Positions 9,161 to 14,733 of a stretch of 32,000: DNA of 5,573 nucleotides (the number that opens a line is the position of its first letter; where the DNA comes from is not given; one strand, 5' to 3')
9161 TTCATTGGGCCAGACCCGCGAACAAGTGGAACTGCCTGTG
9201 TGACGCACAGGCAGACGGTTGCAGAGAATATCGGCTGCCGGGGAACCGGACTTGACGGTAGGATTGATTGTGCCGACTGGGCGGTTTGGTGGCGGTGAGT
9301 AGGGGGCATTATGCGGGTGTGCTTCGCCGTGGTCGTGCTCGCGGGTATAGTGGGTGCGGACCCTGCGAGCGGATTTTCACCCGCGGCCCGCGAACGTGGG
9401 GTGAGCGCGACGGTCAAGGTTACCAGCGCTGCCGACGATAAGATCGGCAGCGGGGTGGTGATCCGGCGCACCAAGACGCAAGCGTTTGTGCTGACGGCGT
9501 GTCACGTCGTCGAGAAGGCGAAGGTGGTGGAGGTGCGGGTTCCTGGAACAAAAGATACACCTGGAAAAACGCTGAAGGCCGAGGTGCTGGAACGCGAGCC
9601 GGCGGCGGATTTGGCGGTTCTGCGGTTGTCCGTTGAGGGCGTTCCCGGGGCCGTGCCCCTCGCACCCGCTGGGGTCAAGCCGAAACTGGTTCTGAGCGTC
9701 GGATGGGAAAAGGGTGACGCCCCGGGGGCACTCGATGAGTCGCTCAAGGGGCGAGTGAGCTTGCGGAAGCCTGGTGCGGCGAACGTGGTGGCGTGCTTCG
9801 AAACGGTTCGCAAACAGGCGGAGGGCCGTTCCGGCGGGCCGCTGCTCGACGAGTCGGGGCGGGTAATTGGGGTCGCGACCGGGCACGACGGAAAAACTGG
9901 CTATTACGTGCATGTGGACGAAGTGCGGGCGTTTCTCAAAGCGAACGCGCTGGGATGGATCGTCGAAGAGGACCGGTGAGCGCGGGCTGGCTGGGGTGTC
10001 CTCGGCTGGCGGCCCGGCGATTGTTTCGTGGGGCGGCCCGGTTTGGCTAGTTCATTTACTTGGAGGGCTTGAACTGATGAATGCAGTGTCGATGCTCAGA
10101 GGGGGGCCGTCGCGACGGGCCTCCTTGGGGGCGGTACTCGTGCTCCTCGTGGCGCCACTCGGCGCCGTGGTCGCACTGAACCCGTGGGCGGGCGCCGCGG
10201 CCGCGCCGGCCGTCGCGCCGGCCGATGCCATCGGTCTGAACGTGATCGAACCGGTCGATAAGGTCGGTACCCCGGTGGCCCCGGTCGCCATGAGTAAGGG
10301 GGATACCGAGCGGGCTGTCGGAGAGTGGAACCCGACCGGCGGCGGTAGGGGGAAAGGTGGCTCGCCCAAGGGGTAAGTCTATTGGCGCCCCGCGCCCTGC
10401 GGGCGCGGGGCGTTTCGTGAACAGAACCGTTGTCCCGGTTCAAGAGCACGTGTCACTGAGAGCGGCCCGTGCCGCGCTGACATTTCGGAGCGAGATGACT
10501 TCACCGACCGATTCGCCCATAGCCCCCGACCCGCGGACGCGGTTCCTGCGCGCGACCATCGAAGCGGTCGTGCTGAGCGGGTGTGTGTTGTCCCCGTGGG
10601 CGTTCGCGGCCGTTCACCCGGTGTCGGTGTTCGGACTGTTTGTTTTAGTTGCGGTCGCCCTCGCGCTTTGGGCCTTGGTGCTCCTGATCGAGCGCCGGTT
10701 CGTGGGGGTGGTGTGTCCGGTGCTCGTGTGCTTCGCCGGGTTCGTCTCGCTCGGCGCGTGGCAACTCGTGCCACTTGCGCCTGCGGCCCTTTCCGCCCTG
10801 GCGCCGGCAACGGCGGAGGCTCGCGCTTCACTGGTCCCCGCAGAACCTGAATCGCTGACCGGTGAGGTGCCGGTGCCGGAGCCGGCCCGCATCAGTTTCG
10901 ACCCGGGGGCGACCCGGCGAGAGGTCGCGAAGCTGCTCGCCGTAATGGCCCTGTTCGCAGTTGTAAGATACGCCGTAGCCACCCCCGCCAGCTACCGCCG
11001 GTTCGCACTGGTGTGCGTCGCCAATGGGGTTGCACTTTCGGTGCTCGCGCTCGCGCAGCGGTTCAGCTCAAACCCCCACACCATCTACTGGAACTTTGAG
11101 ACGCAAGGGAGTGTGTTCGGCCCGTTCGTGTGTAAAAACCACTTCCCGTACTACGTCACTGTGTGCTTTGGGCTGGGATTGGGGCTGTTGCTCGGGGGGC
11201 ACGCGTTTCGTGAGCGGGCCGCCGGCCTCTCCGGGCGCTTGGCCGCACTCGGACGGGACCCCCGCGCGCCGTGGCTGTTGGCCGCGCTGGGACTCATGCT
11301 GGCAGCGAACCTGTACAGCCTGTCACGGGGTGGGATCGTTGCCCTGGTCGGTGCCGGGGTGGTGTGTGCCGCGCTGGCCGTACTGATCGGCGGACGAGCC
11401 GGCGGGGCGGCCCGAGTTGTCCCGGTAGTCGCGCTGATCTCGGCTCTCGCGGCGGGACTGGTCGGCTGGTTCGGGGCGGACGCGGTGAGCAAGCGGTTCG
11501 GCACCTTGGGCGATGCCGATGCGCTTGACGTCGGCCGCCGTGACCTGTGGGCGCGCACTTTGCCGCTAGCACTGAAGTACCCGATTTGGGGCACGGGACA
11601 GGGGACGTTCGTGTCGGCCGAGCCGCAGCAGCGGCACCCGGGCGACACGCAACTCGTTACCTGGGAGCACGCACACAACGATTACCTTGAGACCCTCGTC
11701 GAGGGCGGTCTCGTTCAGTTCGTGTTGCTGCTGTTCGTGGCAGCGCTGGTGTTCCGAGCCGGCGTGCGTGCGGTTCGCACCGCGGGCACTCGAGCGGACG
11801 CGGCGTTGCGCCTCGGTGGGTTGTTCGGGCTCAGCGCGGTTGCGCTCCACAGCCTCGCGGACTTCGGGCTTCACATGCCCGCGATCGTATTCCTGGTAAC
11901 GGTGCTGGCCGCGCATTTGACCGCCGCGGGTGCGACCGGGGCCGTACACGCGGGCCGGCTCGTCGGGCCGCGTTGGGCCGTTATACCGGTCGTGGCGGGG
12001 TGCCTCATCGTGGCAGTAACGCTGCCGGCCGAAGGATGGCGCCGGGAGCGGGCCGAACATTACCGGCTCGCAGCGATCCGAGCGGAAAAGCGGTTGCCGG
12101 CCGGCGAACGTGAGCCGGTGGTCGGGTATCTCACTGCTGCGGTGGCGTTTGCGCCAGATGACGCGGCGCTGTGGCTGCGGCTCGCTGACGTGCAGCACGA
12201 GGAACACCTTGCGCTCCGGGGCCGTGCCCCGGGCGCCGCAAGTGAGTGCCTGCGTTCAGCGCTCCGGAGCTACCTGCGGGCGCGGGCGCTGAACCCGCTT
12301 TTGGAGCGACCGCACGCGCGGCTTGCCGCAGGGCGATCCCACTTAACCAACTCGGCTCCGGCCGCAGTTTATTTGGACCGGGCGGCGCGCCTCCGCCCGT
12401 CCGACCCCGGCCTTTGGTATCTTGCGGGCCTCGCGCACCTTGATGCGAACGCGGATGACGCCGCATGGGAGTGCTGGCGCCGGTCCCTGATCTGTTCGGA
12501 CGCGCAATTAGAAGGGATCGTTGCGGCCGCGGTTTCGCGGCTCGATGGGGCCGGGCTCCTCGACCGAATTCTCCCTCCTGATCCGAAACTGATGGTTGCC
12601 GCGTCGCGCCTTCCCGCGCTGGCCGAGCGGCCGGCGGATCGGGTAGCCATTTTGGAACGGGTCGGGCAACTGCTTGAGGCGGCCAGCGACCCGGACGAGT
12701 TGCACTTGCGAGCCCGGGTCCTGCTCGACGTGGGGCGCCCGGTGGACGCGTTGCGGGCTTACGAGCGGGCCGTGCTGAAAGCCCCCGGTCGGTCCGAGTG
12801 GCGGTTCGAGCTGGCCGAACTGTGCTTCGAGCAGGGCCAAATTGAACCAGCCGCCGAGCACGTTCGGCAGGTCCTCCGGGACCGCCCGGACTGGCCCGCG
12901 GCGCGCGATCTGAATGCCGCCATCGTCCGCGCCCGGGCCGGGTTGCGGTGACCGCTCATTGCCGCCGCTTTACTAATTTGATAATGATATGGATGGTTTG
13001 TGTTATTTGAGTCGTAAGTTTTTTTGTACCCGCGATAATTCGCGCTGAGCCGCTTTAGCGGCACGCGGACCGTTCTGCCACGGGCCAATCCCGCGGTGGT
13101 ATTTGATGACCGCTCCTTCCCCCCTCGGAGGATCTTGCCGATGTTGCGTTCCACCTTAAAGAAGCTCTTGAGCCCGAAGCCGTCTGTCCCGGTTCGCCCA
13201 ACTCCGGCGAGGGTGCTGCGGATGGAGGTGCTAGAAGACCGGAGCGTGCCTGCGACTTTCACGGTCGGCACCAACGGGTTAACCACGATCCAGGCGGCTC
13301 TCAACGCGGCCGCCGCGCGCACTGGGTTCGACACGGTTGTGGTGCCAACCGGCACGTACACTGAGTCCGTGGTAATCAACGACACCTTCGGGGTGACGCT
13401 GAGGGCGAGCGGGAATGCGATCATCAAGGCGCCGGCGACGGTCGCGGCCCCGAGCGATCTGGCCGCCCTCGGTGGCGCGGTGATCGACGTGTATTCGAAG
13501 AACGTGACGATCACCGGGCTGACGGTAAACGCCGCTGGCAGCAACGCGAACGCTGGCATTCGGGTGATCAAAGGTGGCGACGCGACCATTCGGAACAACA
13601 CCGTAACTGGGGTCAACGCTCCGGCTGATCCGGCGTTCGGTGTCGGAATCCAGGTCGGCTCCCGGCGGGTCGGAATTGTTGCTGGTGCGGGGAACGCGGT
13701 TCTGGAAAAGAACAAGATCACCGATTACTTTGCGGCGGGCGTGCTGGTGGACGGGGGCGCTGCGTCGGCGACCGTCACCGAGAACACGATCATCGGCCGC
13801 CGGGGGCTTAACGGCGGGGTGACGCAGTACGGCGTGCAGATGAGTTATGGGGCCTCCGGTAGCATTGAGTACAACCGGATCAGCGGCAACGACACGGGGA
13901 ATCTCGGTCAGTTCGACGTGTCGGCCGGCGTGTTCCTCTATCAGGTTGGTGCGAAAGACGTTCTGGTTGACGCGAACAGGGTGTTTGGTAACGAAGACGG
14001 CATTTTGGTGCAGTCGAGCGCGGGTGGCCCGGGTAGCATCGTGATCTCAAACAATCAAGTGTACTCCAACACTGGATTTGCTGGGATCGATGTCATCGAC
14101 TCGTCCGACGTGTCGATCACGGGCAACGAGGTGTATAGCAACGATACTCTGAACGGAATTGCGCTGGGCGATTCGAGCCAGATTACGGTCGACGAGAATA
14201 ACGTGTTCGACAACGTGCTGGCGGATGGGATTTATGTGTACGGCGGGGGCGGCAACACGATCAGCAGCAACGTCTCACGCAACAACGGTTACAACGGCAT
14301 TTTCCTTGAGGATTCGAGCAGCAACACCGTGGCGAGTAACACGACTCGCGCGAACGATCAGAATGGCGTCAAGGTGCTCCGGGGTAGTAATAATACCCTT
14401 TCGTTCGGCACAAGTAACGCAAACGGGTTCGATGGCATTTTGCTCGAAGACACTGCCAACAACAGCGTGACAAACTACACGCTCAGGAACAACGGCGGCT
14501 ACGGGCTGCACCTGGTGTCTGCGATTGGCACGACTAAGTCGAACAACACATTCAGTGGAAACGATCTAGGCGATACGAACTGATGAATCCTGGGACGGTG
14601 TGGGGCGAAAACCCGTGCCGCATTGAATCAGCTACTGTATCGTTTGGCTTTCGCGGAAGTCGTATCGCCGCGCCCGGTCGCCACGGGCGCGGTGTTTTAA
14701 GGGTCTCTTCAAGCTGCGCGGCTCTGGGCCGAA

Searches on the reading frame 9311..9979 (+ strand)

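Call 47: search_protein_families(library=pfam, proteins=[window:9311-9979:+], max_evalue=0.01)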
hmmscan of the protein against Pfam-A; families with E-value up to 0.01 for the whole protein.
window:9311-9979:+ (222 aa): 3 families
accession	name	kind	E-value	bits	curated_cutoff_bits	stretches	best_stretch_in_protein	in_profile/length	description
PF13365.12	Trypsin_2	-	1.1e-18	68.8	27.6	1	46-188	1-144/144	Trypsin-like peptidase domain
PF00089.32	Trypsin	-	3.9e-09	37.1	20.6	1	27-205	10-216/220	Trypsin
PF05579.19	Peptidase_S32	-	9.2e-05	22.2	24.7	0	170-200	206-236/297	Equine arteritis virus serine endopeptidase S32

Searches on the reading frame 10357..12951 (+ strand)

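Call 7: search_protein_families(library=pfam, proteins=[window:10357-12951:+], max_evalue=0.01)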
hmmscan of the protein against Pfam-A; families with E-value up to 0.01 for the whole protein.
window:10357-12951:+ (864 aa): 10 families
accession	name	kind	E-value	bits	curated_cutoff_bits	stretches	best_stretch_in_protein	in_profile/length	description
PF04932.20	Wzy_C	-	7.8e-21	74.9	31.7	1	310-459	2-149/149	O-Antigen ligase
PF14559.12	TPR_19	-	1.5e-10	41.6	25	1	789-856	1-68/68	Tetratricopeptide repeat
PF07719.23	TPR_2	-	7.3e-08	32.4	27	0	780-811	2-33/34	Tetratricopeptide repeat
PF13432.12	TPR_16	-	1.3e-06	29.2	32.7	1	785-845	3-63/65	Tetratricopeptide repeat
PF13428.12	TPR_14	-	6.7e-06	26.7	23.5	1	779-822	1-44/44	Tetratricopeptide repeat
PF13431.12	TPR_17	-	0.0001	22.7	24.4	0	592-615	2-25/34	Tetratricopeptide repeat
PF14561.12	TPR_20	-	0.00065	20.4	25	0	798-846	7-55/90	Tetratricopeptide repeat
PF13424.12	TPR_12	-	0.0015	19.1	30.1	1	783-841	7-73/77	Tetratricopeptide repeat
PF00515.34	TPR_1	-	0.002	18.3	27.8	0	782-807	4-29/34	Tetratricopeptide repeat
PF13371.12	TPR_9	-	0.0041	17.5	35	1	790-854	6-70/73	Tetratricopeptide repeat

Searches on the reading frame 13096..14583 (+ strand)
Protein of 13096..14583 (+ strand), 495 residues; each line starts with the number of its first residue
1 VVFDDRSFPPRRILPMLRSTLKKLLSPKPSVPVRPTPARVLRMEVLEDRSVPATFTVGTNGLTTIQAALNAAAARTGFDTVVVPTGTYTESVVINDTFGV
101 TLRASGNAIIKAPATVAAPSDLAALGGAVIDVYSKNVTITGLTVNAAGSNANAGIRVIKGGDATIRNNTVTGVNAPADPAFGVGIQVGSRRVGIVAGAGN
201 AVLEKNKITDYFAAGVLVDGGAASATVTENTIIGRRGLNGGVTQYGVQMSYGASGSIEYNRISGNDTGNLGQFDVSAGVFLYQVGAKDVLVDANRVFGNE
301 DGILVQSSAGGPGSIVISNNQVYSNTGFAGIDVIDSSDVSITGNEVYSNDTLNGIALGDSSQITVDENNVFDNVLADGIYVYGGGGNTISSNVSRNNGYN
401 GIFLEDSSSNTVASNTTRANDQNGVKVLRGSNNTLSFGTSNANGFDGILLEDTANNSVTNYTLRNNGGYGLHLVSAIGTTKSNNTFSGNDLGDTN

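Call 6: search_protein_families(library=pfam, proteins=[window:13096-14583:+], max_evalue=0.01)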
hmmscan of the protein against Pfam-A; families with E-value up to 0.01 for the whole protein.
window:13096-14583:+ (495 aa): 3 families
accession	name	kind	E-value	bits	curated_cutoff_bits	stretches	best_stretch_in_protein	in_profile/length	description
PF13229.12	Beta_helix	-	4.4e-36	124.3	25.9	3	353-490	1-138/158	Right handed beta helix region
PF05048.19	NosD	-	1.2e-24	87.3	23.6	3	353-490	39-173/212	Periplasmic copper-binding protein (NosD)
PF12708.12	Pect-lyase_RHGA_epim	-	0.00036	20.8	27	1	64-267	20-210/213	Rhamnogalacturonase A/epimerase, pectate lyase-like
